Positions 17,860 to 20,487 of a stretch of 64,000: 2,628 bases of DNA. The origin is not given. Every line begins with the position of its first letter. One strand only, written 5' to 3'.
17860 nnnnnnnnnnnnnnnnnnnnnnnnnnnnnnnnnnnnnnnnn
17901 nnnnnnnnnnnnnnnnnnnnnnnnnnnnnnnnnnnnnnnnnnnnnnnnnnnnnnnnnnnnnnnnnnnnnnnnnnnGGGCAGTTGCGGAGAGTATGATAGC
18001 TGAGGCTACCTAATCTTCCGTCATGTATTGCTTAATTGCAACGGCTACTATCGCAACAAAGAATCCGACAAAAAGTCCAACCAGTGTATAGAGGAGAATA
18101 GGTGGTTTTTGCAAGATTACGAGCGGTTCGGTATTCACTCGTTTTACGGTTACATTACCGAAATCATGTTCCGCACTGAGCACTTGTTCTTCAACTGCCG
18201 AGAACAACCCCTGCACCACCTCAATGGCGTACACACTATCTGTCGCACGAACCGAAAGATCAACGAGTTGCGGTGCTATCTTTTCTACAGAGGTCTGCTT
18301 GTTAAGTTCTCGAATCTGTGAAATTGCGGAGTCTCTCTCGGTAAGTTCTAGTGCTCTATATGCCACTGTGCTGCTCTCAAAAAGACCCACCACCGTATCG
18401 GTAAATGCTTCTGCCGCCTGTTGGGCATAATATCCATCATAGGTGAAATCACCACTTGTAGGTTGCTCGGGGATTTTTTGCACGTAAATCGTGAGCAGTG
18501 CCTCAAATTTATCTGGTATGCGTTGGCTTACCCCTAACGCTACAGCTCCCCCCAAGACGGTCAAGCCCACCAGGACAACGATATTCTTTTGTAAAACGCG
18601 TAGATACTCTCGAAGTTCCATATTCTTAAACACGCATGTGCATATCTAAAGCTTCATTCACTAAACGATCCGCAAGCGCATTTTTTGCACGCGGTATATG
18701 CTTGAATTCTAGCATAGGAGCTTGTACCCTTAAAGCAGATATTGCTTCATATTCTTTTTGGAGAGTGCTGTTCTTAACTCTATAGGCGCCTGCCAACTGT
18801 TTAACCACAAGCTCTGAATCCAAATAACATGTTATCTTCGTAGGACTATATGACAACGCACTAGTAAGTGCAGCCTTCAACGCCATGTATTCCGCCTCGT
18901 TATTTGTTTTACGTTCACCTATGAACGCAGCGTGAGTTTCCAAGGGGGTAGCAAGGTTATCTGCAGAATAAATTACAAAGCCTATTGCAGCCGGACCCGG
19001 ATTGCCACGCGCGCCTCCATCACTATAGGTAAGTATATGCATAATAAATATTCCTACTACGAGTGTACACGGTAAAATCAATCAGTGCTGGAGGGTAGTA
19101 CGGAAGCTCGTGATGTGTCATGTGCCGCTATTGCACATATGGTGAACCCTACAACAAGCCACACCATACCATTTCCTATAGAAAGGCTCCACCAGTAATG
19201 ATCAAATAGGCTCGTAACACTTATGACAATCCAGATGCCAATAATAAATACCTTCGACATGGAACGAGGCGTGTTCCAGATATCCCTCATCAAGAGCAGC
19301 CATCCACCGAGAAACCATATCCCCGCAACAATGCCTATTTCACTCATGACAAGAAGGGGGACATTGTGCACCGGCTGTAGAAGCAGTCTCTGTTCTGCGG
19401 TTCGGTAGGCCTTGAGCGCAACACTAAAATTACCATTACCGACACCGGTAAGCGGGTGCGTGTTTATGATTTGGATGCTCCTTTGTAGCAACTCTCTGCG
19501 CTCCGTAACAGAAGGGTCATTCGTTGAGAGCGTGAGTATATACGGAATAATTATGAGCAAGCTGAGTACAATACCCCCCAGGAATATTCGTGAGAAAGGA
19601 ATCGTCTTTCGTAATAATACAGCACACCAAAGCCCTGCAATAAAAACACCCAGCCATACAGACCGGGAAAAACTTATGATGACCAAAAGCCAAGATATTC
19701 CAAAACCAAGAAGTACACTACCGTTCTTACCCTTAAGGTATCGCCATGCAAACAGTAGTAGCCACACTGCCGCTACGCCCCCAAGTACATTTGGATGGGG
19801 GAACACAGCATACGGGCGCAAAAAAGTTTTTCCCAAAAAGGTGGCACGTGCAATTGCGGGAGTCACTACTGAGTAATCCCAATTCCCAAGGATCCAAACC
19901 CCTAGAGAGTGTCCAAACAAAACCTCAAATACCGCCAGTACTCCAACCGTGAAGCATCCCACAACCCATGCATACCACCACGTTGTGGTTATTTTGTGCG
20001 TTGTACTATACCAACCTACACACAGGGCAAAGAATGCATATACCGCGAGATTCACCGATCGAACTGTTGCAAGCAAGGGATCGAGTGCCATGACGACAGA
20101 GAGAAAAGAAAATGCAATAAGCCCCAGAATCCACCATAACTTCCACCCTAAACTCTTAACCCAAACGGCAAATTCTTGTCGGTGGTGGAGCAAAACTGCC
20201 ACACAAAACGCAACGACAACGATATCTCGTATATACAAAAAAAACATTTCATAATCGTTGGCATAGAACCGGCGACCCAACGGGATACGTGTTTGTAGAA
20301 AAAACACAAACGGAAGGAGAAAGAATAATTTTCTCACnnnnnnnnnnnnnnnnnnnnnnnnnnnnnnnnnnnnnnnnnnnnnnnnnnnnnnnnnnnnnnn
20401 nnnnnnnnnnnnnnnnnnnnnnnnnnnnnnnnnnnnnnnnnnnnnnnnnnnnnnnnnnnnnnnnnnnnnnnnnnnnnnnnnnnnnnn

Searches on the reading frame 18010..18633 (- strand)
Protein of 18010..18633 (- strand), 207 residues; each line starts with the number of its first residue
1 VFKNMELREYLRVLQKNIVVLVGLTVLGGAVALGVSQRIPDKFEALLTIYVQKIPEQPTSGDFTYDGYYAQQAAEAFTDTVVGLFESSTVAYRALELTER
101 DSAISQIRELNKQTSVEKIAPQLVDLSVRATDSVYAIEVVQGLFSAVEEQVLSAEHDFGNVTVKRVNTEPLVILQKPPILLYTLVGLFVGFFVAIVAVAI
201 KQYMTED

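Call 5: search_protein_families(library=pfam, proteins=[window:18010-18633:-], max_evalue=0.01)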
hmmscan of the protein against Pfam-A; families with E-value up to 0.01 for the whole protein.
window:18010-18633:- (207 aa): 1 family
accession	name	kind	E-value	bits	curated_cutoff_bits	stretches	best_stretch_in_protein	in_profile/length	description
PF02706.20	Wzz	-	1.7e-06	28.6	25.5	1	4-76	2-77/91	Chain length determinant protein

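Call 24: search_protein_families(library=ncbifam, proteins=[window:18010-18633:-], max_evalue=0.01)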
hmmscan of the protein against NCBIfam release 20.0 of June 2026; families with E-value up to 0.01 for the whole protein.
window:18010-18633:- (207 aa): 1 family
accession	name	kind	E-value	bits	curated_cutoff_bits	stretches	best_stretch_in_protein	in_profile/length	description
TIGR03007.1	pepcterm_ChnLen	equivalog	0.0011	17.3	278.85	0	6-52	2-48/498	XrtA system polysaccharide chain length determinant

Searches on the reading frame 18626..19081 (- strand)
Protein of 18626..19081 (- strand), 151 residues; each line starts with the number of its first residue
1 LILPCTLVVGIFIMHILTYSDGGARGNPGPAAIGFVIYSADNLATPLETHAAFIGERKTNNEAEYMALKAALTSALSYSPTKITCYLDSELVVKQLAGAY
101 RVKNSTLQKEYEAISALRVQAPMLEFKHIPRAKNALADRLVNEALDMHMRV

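Call 5: search_protein_families(library=pfam, proteins=[window:18626-19081:-], max_evalue=0.01)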
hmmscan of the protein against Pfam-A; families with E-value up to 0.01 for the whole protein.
window:18626-19081:- (151 aa): 2 families
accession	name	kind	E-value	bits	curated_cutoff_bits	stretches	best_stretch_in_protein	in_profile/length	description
PF13456.12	RVT_3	-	2.4e-15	57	21.6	1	21-144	3-123/123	Reverse transcriptase-like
PF00075.30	RNase_H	-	1.8e-11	44.8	25.8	1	17-144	5-139/141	RNase H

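Call 24: search_protein_families(library=ncbifam, proteins=[window:18626-19081:-], max_evalue=0.01)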
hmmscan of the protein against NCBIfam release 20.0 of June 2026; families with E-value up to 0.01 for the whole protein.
window:18626-19081:- (151 aa): 6 families
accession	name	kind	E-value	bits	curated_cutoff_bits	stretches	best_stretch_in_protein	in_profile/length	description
NF005567.0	PRK07238.1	equivalog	3.6e-33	115.4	326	1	14-148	2-134/378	bifunctional RNase H/acid phosphatase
NF041306.1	RnaseHI_Halo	equivalog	1.6e-28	99.9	300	1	18-146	72-196/197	ribonuclease HI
NF041175.1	RNAseHI_Thmprot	equivalog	1.2e-22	80.3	140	1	26-149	13-137/143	ribonuclease HI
NF005822.0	PRK07708.1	equivalog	5.4e-12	45.7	175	1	15-146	73-207/220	hypothetical protein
NF010482.0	PRK13907.1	equivalog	4.1e-09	36.6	231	1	17-144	3-124/128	ribonuclease H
NF001236.0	PRK00203.1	equivalog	3.3e-08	33.2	160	1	15-96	4-78/151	ribonuclease HI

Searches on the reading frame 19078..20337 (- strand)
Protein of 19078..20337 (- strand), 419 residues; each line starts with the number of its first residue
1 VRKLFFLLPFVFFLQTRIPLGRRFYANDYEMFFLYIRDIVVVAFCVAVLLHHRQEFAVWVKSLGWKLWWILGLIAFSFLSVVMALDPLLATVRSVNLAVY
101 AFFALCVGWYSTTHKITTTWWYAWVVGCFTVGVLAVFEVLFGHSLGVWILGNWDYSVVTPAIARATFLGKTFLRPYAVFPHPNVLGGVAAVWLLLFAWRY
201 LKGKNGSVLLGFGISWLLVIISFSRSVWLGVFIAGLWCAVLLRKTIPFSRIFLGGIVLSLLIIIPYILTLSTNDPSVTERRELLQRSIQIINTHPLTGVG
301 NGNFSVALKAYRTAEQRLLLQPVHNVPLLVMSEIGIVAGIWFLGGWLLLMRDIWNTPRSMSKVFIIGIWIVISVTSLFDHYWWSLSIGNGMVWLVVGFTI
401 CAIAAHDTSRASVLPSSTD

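Call 5: search_protein_families(library=pfam, proteins=[window:19078-20337:-], max_evalue=0.01)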
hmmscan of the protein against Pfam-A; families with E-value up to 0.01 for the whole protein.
window:19078-20337:- (419 aa): 1 family
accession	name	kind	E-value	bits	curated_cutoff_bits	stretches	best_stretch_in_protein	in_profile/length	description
PF04932.20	Wzy_C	-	3e-15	56.7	31.7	1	211-342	2-148/149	O-Antigen ligase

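Call 24: search_protein_families(library=ncbifam, proteins=[window:19078-20337:-], max_evalue=0.01)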
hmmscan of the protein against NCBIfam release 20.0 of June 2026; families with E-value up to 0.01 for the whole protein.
window:19078-20337:- (419 aa): 0 families
